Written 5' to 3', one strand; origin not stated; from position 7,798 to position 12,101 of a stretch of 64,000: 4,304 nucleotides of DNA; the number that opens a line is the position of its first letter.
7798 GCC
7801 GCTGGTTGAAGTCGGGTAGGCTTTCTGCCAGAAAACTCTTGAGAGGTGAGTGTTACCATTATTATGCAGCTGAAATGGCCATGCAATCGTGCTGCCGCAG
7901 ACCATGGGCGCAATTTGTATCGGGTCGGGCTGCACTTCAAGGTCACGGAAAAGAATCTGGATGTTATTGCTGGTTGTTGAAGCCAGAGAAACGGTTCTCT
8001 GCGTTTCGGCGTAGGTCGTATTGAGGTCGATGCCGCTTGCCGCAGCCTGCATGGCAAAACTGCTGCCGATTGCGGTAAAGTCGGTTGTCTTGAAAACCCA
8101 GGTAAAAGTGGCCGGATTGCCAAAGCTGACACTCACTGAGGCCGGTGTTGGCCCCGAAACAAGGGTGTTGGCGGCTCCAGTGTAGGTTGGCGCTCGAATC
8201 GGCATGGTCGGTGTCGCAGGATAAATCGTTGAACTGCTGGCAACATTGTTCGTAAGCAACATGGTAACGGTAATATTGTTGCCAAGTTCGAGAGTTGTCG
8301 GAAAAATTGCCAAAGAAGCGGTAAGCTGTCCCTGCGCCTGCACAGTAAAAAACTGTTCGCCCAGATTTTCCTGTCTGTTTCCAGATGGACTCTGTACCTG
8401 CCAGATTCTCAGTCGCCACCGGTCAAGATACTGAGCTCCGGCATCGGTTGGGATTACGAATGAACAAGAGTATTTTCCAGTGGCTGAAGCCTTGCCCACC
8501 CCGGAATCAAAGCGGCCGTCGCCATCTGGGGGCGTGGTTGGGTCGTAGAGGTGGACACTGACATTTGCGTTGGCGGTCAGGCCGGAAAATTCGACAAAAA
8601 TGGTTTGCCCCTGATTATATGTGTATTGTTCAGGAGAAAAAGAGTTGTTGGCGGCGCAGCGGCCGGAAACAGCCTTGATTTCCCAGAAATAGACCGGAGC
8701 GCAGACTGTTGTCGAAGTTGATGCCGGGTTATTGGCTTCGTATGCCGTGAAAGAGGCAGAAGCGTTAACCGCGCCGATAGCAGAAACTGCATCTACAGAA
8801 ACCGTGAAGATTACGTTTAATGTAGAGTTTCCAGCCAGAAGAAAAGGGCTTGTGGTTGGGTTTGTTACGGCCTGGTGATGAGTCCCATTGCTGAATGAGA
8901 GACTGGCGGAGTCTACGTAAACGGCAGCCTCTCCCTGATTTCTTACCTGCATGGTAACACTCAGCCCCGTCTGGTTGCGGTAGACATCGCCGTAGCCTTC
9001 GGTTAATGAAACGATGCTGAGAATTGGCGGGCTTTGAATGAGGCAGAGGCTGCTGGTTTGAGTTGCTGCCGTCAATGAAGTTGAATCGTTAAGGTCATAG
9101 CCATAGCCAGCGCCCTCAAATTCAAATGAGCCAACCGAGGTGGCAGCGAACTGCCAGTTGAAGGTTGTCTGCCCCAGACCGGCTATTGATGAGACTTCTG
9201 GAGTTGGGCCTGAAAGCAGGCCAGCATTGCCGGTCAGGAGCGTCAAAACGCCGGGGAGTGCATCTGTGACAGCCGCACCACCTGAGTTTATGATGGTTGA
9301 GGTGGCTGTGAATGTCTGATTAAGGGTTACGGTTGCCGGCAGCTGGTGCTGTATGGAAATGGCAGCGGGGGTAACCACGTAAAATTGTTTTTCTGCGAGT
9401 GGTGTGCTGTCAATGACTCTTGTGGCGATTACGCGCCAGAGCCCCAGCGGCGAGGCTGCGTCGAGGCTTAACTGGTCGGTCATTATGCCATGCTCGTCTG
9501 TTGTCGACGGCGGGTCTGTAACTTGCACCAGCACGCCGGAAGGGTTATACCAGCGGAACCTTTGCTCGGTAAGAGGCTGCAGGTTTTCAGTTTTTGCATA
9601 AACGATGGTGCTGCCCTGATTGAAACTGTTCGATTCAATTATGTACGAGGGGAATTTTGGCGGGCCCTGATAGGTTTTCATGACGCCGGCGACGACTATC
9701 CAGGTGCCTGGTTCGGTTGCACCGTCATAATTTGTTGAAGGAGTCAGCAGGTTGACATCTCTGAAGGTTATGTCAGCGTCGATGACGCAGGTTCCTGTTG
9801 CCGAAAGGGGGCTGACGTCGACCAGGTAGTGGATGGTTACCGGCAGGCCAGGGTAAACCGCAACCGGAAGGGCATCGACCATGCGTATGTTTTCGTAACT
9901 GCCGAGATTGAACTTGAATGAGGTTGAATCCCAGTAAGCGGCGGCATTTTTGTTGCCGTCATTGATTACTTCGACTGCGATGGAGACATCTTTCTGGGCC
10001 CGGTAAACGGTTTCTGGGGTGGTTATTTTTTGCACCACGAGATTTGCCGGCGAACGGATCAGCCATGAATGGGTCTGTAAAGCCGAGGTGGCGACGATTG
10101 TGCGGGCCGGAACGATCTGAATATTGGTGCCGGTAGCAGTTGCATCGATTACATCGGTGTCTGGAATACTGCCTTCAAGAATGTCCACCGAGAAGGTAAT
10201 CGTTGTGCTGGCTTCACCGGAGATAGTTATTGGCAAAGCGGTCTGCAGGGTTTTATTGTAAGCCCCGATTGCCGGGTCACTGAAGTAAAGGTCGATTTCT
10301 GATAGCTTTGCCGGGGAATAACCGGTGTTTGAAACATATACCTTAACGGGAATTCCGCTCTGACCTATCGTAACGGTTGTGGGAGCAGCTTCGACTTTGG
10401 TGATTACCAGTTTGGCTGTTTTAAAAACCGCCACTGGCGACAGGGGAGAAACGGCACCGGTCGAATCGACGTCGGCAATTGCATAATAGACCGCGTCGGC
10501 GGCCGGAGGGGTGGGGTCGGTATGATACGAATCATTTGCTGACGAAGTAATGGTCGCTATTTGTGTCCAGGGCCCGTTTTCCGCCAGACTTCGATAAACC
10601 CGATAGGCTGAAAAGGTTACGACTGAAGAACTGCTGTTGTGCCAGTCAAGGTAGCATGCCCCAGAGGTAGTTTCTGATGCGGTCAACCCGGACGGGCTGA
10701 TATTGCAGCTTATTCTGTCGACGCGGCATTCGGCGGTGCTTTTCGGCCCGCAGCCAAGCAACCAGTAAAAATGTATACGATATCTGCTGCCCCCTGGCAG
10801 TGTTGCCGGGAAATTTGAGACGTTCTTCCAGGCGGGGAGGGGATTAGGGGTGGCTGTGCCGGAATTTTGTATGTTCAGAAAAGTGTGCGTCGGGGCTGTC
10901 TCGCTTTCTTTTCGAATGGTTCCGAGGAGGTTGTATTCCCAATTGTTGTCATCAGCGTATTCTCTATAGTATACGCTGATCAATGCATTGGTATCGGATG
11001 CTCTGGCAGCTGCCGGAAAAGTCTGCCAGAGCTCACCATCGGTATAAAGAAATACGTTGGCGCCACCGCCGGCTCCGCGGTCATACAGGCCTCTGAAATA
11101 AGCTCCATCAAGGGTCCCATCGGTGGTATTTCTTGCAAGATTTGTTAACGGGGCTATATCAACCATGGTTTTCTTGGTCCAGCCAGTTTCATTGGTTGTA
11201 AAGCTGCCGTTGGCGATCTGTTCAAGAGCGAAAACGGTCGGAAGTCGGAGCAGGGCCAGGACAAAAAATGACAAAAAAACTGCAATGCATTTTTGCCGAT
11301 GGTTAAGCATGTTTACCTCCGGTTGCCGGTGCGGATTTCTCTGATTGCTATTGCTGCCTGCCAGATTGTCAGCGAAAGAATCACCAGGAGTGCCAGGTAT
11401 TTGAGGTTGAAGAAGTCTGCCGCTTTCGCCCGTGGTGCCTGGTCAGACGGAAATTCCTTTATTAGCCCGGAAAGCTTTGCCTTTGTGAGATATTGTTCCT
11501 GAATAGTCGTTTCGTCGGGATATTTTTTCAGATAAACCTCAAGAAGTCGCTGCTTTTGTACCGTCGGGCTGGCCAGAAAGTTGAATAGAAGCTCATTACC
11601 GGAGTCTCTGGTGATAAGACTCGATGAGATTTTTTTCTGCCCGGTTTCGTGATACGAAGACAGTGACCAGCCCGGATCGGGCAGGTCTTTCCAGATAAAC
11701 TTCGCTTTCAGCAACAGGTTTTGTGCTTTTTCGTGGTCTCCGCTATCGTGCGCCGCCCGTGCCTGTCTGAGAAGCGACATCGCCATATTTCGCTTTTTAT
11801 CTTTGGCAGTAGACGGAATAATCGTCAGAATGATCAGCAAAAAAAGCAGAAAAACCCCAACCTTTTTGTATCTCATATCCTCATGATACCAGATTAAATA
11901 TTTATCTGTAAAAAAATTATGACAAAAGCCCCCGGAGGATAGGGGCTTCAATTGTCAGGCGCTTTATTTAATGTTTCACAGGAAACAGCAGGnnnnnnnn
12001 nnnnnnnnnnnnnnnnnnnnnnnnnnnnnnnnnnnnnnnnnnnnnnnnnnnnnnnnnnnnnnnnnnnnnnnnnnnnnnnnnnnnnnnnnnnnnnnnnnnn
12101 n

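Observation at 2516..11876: Giant 2287-aa repetitive secreted protein in an apparent operon with a small bitopic membrane protein, a small exported protein and a secreted HExxH metalloprotease carrying a DUF4124-like tail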

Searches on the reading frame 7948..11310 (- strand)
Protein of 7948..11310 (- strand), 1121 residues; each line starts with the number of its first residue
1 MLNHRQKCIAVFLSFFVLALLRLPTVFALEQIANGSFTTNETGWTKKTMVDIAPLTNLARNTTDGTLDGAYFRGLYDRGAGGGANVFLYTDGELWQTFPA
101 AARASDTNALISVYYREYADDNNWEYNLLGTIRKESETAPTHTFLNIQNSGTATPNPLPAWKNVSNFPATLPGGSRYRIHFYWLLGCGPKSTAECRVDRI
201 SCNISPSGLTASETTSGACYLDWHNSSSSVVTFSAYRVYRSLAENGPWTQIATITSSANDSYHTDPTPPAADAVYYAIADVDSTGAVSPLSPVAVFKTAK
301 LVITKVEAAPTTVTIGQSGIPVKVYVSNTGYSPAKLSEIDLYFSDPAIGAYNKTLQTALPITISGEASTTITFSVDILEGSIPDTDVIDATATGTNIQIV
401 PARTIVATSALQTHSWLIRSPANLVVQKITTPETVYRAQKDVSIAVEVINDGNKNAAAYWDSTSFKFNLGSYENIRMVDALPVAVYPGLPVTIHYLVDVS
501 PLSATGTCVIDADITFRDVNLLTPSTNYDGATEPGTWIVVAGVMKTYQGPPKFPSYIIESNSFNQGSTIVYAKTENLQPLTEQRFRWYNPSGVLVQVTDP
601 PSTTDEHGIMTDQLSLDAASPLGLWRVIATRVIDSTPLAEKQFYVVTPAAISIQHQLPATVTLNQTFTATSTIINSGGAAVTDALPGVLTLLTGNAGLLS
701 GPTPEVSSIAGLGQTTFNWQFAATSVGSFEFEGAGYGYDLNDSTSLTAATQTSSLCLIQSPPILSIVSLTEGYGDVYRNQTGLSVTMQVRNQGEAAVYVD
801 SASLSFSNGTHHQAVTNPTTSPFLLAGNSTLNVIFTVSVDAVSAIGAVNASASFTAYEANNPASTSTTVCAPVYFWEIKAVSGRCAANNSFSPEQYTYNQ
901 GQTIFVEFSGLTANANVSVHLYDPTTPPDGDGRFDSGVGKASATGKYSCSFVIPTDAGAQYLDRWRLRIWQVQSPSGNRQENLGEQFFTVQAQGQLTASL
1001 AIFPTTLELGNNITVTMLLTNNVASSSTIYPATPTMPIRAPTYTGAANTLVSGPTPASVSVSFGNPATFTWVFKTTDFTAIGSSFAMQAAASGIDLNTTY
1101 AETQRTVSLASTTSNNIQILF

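Call 66: predict_structure(alignment_id=A4)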
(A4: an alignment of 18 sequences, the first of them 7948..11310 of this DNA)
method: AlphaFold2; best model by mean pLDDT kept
length: 1121 residues; sequences in the alignment: 18
mean_pLDDT: 82.4   pTM: 0.42
mean pLDDT of the five models: 82.4, 82.0, 81.8, 79.6, 76.3
residues with pLDDT >= 90: 231; 70-90: 761; 50-70: 88; < 50: 41
segments of 3 or more residues with pLDDT < 50: 1-30, 64-68, 101-103
pLDDT, mean of each block of 10 residues (from residue 1): 40 42 41 53 69 68 52 78 71 76 66 81 84 78 85 63 80 77 84 82 78 85 70 81 84 73 78 84 77 87 91 86 92 91 84 91 90 89 89 88 88 89 88 89 91 79 90 89 85 91 89 87 80 90 80 66 82 88 91 88 87 86 90 85 87 85 87 85 86 83 88 88 87 86 79 84 87 85 87 86 88 76 81 86 88 87 82 85 89 86 89 88 74 80 90 71 84 75 87 87 90 92 81 91 88 89 83 92 90 87 84 90 82
secondary structure, 60 per line:
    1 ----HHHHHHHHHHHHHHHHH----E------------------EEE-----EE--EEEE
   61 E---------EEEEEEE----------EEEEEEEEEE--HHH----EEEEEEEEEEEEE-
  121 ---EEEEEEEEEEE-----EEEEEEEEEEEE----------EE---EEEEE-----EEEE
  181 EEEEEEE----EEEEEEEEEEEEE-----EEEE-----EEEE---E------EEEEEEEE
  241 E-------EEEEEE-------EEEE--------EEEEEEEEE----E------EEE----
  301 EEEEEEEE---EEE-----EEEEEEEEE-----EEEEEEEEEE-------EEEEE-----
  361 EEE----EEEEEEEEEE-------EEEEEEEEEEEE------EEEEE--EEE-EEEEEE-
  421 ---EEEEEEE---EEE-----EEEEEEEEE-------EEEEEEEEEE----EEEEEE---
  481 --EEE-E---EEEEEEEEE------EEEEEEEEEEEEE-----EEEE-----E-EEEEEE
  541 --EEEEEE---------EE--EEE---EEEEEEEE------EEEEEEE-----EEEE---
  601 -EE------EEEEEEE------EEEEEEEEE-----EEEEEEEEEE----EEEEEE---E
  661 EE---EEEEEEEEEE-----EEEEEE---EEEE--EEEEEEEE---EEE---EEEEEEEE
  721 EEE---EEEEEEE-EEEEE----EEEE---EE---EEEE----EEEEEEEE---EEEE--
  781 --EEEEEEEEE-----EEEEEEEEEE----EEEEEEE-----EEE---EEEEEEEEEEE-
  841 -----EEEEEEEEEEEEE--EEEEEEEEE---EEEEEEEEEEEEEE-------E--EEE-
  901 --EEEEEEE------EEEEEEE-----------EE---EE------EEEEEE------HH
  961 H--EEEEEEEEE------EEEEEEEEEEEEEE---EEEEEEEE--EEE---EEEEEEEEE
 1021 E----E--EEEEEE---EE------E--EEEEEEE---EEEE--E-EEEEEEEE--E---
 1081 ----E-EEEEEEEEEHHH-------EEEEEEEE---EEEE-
elements in order (helices of 4 or more, strands of 3 or more residues): H5-21 E45-47 E57-61 E71-77 E88-97 E107-119 E124-134 E140-151 E167-171 E177-187 E192-204 E210-213 E219-222 E233-241 E249-254 E262-265 E274-282 E294-296 E301-308 E312-314 E320-328 E334-343 E351-355 E361-363 E368-377 E385-396 E403-407 E410-412 E414-419 E424-430 E434-436 E442-450 E458-467 E472-477 E483-485 E491-499 E506-518 E524-527 E535-540 E543-548 E562-564 E568-575 E582-588 E594-597 E610-616 E623-631 E637-646 E651-656 E660-662 E666-675 E681-686 E690-693 E696-703 E707-709 E713-723 E727-733 E735-739 E744-747 E756-759 E764-771 E775-778 E783-791 E797-806 E811-817 E823-825 E829-839 E846-858 E861-869 E873-886 E897-899 E903-909 E916-922 E947-952 E964-972 E979-992 E996-1003 E1006-1008 E1012-1021 E1029-1034 E1049-1055 E1059-1062 E1067-1074 E1087-1095 E1106-1113 E1117-1120
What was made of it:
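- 7948..10413 (-): Seven Ig-like modules D01-D07 (aa 300-1121) in three families arranged A-[A-B-C]-[A-B-C]. Family B (D03, D06) is MG2-like. Call 66 (AF2 model, pLDDT 82, all beta).
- On Alpha-2-macroglobulin family: The modelled half is all beta (call 66).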

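Call 89: fold_search(model_id=the predicted structure, library=pdb)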
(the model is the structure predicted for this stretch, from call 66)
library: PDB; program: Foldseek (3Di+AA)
matches with E <= 10: 1904; with E <= 0.001: 312
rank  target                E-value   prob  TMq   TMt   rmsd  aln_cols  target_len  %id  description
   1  7som_D                2.6e-24  1.00  0.12  0.09  61.0      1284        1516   10  Ciliary C2 central pair apparatus isolated from Chlamydomonas reinhardtii (released 2022-04-13)
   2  9ijj_h                3.4e-23  1.00  0.19  0.16  50.4      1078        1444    8  In situ structure of the central apparatus in mouse sperm axoneme. (released 2025-06-04)
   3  9ijj_O                7.5e-22  1.00  0.13  0.12  66.4      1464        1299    9  In situ structure of the central apparatus in mouse sperm axoneme. (released 2025-06-04)
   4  7sqc_O0               5.7e-21  1.00  0.14  0.14  37.7      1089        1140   11  Ciliary C1 central pair apparatus isolated from Chlamydomonas reinhardtii (released 2022-04-13)
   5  9ijj_4G               4.2e-20  1.00  0.16  0.06  32.3      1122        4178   10  In situ structure of the central apparatus in mouse sperm axoneme. (released 2025-06-04)
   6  9ijj_C                2.3e-19  1.00  0.15  0.16  21.1       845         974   12  In situ structure of the central apparatus in mouse sperm axoneme. (released 2025-06-04)
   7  9ijj_4H               3.0e-19  1.00  0.14  0.07  52.0      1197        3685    9  In situ structure of the central apparatus in mouse sperm axoneme. (released 2025-06-04)
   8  9ijj_4I               6.0e-19  1.00  0.15  0.08  52.5      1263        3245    8  In situ structure of the central apparatus in mouse sperm axoneme. (released 2025-06-04)
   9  9ijj_4J               7.9e-18  1.00  0.14  0.18  40.2       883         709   11  In situ structure of the central apparatus in mouse sperm axoneme. (released 2025-06-04)
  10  7sqc_2B               6.1e-17  1.00  0.12  0.16  27.8       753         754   11  Ciliary C1 central pair apparatus isolated from Chlamydomonas reinhardtii (released 2022-04-13)
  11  7sqc_2A               2.0e-16  1.00  0.13  0.17  27.9       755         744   11  Ciliary C1 central pair apparatus isolated from Chlamydomonas reinhardtii (released 2022-04-13)
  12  7q62_B                4.6e-16  1.00  0.11  0.13  62.4      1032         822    9  Structure of TEV cleaved A2ML1 dimer (A2ML1-TT dimer) (released 2022-04-20)
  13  7q60                  6.1e-16  1.00  0.10  0.10  57.7       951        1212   11  Structure of TEV cleaved A2ML1 (A2ML1-TE) (released 2022-04-20)
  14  9hcj_10               8.6e-16  1.00  0.14  0.10  42.0      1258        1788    9  D. discoideum nuclear pore complex (released 2024-12-25)
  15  9u60_E                1.0e-15  1.00  0.12  0.10  57.6       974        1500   12  C3 convertases zymogen C4b2 in loading state (released 2026-01-14)
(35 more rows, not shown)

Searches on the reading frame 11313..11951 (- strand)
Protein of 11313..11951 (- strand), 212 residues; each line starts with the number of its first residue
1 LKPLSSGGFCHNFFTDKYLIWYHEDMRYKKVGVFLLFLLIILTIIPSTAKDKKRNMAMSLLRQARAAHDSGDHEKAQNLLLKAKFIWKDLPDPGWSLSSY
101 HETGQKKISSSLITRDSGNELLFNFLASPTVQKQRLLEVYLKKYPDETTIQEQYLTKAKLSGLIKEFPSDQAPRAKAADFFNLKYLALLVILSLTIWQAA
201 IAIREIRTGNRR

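Call 4: search_protein_families(library=pfam, proteins=[window:11313-11951:-], max_evalue=0.1)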
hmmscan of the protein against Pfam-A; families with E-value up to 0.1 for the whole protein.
window:11313-11951:- (212 aa): 3 families
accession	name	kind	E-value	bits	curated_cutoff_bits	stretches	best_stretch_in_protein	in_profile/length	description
PF08590.15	DUF1771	-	0.0038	18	28.7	1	55-88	13-46/64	Domain of unknown function (DUF1771)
PF13424.12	TPR_12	-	0.031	14.9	30.1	1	56-92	2-38/77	Tetratricopeptide repeat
PF09716.15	ETRAMP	-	0.043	14.3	29.1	1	26-61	1-28/81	Malarial early transcribed membrane protein (ETRAMP)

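Call 5: search_protein_families(library=ncbifam, proteins=[window:11313-11951:-], max_evalue=0.1)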
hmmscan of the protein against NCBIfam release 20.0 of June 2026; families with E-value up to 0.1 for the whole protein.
window:11313-11951:- (212 aa): 0 families

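Call 82: search_protein_families(library=pfam, proteins=[window:11313-11876:-], max_evalue=0.1)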
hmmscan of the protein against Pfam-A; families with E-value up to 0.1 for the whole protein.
window:11313-11876:- (187 aa): 3 families
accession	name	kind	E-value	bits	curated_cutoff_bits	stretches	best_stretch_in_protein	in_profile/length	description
PF08590.15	DUF1771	-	0.0031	18.3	28.7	1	30-63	13-46/64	Domain of unknown function (DUF1771)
PF13424.12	TPR_12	-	0.024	15.3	30.1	1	31-67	2-38/77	Tetratricopeptide repeat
PF09716.15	ETRAMP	-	0.034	14.6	29.1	1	1-36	1-28/81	Malarial early transcribed membrane protein (ETRAMP)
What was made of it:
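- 11313..11876 (-): Gene for a 187-aa bitopic membrane protein. It has an N-terminal signal or anchor, a periplasmic TPR-like helical region and a C-terminal TM helix followed by a basic tail. It is translationally coupled to the giant gene. Calls 4 and 82 (weak TPR_12 match).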
